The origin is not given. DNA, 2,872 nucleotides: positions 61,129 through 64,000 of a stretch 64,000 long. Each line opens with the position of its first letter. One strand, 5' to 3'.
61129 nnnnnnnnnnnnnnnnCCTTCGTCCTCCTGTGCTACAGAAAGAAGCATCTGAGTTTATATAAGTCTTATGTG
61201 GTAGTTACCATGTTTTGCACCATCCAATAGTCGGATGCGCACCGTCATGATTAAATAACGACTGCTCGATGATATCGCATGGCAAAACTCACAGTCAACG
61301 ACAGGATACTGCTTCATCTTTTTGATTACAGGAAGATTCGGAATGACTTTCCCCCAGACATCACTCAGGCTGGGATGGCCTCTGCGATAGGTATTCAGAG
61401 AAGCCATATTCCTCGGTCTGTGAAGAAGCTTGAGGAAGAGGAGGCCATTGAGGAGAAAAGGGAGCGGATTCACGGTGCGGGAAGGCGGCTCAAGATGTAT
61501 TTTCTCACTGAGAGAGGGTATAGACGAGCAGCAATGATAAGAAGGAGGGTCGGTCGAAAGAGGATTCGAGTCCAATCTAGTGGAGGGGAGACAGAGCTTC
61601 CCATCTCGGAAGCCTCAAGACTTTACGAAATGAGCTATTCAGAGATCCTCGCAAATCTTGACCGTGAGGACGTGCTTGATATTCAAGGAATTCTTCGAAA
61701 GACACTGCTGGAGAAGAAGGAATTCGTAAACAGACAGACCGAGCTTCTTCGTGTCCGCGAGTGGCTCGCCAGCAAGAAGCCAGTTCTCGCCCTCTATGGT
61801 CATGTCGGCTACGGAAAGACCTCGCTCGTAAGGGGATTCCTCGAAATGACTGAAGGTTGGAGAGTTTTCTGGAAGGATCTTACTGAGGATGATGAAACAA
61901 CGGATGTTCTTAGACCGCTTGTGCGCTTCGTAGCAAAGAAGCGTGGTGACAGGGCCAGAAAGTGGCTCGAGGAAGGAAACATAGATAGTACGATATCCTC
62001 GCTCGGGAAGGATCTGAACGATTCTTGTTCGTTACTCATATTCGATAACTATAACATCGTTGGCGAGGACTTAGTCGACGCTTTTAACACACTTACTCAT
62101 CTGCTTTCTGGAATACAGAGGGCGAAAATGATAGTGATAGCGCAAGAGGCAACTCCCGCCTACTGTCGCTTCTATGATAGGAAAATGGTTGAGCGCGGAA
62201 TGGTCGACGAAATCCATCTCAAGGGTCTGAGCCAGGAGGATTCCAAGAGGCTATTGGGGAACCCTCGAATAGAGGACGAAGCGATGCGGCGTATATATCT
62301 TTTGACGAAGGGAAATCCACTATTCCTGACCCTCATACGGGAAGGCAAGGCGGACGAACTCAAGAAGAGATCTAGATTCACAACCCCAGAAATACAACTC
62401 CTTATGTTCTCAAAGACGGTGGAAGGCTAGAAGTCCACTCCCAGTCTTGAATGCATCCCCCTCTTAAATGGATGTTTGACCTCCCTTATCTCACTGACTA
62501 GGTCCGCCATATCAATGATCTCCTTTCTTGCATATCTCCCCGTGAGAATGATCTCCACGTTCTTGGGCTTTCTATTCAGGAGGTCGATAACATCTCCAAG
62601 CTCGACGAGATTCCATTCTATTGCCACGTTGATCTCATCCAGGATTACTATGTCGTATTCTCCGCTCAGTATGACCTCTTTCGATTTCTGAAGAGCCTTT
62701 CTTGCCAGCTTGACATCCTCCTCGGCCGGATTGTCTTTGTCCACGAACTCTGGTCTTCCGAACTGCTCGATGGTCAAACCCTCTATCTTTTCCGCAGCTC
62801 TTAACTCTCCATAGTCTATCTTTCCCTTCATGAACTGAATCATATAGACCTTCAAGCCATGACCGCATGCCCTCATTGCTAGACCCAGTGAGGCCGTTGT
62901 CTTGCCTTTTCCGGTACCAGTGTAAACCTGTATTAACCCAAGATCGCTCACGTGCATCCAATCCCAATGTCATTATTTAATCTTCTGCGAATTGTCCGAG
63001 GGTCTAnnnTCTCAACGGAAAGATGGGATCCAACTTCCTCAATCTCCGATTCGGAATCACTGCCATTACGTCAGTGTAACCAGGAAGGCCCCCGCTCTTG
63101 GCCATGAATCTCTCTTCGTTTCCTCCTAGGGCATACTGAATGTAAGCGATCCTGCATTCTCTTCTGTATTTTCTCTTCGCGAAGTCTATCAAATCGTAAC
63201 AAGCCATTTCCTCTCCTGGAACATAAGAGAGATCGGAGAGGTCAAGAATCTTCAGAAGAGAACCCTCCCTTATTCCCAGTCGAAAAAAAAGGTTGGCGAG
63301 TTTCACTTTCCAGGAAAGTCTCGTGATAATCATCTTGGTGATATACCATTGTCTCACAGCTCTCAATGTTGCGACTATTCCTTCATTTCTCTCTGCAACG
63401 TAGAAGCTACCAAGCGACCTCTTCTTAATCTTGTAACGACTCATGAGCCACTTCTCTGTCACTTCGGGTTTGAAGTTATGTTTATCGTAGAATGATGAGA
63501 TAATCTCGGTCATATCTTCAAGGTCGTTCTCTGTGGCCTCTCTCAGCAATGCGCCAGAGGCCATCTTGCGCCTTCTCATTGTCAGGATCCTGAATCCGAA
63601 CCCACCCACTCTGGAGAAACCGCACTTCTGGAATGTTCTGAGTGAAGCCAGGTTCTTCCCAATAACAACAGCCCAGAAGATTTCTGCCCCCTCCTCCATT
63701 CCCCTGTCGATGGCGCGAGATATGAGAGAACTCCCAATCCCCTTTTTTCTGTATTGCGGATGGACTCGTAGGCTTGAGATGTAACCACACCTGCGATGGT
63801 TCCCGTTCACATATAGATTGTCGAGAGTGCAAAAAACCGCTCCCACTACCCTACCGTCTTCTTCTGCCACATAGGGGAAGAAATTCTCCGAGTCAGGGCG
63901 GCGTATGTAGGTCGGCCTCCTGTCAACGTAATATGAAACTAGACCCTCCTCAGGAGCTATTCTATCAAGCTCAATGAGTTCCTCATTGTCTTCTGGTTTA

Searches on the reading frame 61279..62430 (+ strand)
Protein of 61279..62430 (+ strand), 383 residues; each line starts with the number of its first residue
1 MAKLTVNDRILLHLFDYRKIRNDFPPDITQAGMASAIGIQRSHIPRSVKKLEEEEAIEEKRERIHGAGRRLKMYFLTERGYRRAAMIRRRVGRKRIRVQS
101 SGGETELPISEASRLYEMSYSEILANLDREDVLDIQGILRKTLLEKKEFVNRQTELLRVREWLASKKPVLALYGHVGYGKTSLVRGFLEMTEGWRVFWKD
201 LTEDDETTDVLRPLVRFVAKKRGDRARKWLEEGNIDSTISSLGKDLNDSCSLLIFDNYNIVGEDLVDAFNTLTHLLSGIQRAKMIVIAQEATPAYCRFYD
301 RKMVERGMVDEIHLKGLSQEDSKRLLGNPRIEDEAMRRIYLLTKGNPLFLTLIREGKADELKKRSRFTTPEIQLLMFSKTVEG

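Call 37: find_encoding_contigs(protein=window:61279-62430:+, flank=10000, max_places=1)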
Protein window:61279-62430:+ (383 aa): 2 contigs read that carry it; 1 place shown.
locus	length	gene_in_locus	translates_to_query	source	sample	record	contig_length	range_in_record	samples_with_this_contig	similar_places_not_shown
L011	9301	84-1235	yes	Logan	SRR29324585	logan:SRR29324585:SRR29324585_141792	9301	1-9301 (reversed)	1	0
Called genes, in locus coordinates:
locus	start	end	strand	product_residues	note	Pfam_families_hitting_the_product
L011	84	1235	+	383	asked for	PF13545:HTH_Crp_2 (weak), PF01637:ATPase_2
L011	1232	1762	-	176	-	PF02572:CobA_CobO_BtuR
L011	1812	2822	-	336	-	PF00583:Acetyltransf_1, PF13302:Acetyltransf_3 (faint), PF13527:Acetyltransf_9, PF13673:Acetyltransf_10, PF13508:Acetyltransf_7, PF08445:FR47 (weak)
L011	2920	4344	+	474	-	PF02310:B12-binding, PF04055:Radical_SAM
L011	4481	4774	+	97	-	-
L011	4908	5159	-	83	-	-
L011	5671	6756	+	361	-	PF02517:Rce1-like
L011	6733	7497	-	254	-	PF01261:AP_endonuc_2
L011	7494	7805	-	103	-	-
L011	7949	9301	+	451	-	?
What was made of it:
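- Tried and rejected: None in 6.5 kb beyond the 3' end in a Logan contig of the same or a near-identical organism (call 37).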

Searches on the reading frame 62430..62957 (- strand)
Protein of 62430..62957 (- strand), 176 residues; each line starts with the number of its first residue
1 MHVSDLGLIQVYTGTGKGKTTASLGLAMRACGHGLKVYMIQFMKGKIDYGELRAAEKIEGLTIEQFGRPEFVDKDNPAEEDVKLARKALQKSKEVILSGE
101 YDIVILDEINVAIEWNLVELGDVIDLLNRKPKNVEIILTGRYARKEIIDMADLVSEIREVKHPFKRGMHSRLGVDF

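Call 88: search_protein_families(library=pfam, proteins=[window:62430-62957:-], max_evalue=0.001)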
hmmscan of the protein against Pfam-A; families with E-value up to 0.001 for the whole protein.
window:62430-62957:- (176 aa): 1 family
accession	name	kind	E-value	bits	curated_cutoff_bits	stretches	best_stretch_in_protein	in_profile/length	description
PF02572.21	CobA_CobO_BtuR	-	4.2e-65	219.6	25.7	1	7-176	3-172/172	ATP:corrinoid adenosyltransferase BtuR/CobO/CobP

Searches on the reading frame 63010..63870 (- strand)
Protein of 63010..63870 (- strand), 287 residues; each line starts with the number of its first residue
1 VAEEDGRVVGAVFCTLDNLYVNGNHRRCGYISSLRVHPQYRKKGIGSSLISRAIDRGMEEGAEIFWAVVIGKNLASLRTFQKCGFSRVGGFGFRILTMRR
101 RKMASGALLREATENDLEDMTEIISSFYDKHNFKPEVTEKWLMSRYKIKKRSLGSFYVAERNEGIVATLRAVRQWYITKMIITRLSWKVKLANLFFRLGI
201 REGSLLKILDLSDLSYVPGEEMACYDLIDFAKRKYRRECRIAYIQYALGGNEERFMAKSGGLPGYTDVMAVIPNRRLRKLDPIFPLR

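Call 88: search_protein_families(library=pfam, proteins=[window:63010-63870:-], max_evalue=0.001)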
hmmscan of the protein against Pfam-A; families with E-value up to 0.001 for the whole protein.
window:63010-63870:- (287 aa): 6 families
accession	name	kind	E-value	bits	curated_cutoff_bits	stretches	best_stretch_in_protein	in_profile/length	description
PF00583.31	Acetyltransf_1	-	2.2e-19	70.3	20.7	1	2-85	38-116/116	Acetyltransferase (GNAT) family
PF13508.13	Acetyltransf_7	-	1.2e-13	51.7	27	1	2-86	8-83/84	Acetyltransferase (GNAT) domain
PF13527.13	Acetyltransf_9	-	6.4e-13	49.3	25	1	2-66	46-110/127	Acetyltransferase (GNAT) domain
PF13673.13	Acetyltransf_10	-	1.5e-07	31.9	23.6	1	25-89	48-111/128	Acetyltransferase (GNAT) domain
PF08445.16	FR47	-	5.9e-07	29.8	22.1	1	15-86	8-78/86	FR47-like protein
PF13302.13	Acetyltransf_3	-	6e-07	30.7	25.4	0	34-85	85-137/138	Acetyltransferase (GNAT) domain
